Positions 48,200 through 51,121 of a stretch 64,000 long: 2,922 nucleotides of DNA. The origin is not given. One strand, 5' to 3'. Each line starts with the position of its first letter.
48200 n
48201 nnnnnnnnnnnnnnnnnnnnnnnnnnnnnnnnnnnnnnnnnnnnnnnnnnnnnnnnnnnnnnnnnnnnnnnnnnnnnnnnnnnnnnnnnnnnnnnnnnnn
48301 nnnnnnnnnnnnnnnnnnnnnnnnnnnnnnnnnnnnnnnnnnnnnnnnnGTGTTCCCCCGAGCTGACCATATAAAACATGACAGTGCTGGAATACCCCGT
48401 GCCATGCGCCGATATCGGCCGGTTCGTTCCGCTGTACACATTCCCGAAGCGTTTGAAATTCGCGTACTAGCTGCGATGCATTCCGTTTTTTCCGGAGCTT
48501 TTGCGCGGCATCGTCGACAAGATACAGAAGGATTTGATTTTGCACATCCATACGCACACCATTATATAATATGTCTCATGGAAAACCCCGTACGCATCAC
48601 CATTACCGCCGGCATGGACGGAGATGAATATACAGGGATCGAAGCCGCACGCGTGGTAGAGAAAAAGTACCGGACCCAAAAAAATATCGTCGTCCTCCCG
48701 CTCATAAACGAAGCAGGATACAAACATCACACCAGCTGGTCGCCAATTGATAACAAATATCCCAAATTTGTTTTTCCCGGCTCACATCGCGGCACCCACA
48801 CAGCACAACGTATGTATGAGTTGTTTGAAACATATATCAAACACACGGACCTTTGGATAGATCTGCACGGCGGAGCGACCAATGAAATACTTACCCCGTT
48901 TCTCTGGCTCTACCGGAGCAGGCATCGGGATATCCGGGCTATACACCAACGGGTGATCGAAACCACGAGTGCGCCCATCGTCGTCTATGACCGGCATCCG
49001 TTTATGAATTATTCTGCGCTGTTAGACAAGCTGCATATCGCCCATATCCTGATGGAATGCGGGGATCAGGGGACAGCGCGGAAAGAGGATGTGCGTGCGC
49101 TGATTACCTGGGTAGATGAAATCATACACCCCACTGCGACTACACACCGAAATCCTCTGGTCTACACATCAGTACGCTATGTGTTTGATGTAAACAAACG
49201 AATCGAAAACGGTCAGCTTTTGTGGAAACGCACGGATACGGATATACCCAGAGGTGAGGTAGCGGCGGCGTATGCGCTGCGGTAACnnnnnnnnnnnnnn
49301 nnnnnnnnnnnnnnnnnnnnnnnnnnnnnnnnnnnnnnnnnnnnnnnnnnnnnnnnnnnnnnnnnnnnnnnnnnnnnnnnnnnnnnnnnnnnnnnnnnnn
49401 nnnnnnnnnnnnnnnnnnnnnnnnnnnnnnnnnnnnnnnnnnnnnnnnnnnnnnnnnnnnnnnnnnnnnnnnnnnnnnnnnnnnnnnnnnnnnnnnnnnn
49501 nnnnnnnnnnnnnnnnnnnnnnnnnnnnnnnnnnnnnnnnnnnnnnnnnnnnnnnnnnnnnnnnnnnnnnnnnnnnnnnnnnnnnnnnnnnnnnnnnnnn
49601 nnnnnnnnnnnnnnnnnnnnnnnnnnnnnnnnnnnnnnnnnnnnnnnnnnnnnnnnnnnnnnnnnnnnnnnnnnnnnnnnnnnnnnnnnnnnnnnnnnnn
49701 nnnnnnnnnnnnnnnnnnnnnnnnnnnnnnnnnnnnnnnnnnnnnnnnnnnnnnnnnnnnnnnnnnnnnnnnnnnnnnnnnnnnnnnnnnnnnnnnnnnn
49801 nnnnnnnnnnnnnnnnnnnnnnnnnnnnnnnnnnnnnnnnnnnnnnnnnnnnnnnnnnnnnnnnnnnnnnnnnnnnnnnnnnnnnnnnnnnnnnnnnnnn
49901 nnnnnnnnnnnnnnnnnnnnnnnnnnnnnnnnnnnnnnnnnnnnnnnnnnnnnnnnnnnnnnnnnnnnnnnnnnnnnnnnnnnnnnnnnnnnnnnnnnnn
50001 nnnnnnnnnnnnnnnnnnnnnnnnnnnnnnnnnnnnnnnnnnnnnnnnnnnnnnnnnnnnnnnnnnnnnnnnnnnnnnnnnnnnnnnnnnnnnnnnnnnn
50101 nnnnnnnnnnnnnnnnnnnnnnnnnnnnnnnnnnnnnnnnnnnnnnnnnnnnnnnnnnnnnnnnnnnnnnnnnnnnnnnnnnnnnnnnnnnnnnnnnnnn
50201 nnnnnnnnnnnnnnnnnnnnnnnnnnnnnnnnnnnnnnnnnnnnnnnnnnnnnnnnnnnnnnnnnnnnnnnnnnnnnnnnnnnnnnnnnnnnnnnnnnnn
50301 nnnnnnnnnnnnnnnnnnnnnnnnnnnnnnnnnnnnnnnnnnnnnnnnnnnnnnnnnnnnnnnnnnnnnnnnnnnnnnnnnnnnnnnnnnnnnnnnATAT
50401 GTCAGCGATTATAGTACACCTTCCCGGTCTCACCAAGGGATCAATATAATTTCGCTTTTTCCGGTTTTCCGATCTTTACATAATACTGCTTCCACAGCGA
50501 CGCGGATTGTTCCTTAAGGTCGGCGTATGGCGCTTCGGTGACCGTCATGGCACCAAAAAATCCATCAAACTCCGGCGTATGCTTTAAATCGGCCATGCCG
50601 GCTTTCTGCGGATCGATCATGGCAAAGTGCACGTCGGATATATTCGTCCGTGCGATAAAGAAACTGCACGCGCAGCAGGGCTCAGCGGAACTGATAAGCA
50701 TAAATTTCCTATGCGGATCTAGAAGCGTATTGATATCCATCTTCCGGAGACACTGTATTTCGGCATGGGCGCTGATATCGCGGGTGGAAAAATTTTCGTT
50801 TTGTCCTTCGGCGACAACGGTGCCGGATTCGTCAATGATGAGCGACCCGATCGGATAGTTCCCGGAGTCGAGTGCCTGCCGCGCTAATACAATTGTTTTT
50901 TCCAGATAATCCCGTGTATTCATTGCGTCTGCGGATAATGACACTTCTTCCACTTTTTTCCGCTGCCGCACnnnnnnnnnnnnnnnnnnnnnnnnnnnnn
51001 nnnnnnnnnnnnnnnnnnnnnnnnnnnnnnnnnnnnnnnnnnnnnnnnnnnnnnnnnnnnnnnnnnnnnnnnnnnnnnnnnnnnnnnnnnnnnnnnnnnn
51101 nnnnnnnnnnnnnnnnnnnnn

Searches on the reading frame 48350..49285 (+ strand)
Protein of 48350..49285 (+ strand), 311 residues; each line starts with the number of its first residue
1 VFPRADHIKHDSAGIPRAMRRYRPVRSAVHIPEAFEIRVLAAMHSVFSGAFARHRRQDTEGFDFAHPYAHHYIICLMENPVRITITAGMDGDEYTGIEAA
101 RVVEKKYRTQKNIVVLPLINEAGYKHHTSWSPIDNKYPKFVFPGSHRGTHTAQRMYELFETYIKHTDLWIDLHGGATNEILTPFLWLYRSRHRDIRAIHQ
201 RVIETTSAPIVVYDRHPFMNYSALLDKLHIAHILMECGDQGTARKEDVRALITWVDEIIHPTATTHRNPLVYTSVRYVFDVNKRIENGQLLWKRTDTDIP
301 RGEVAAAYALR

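Call 88: search_protein_families(library=pfam, proteins=[window:48350-49285:+], max_evalue=0.00001)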
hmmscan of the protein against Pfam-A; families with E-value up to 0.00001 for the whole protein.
window:48350-49285:+ (311 aa): 1 family
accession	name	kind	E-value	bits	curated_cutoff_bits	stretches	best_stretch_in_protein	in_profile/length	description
PF24827.1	AstE_AspA_cat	-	8.2e-13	48.8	25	1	82-257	4-187/192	Succinylglutamate desuccinylase/Aspartoacylase catalytic domain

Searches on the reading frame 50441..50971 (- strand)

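Call 88: search_protein_families(library=pfam, proteins=[window:50441-50971:-], max_evalue=0.00001)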
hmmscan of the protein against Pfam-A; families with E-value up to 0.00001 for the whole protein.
window:50441-50971:- (176 aa): 2 families
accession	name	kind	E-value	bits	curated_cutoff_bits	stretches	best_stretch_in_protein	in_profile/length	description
PF00383.29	dCMP_cyt_deam_1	-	5e-13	49.2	25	1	20-118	5-102/102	Cytidine and deoxycytidylate deaminase zinc-binding region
PF14437.12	MafB19-deam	-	1.1e-09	38.7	27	1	17-126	1-108/142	MafB19-like deaminase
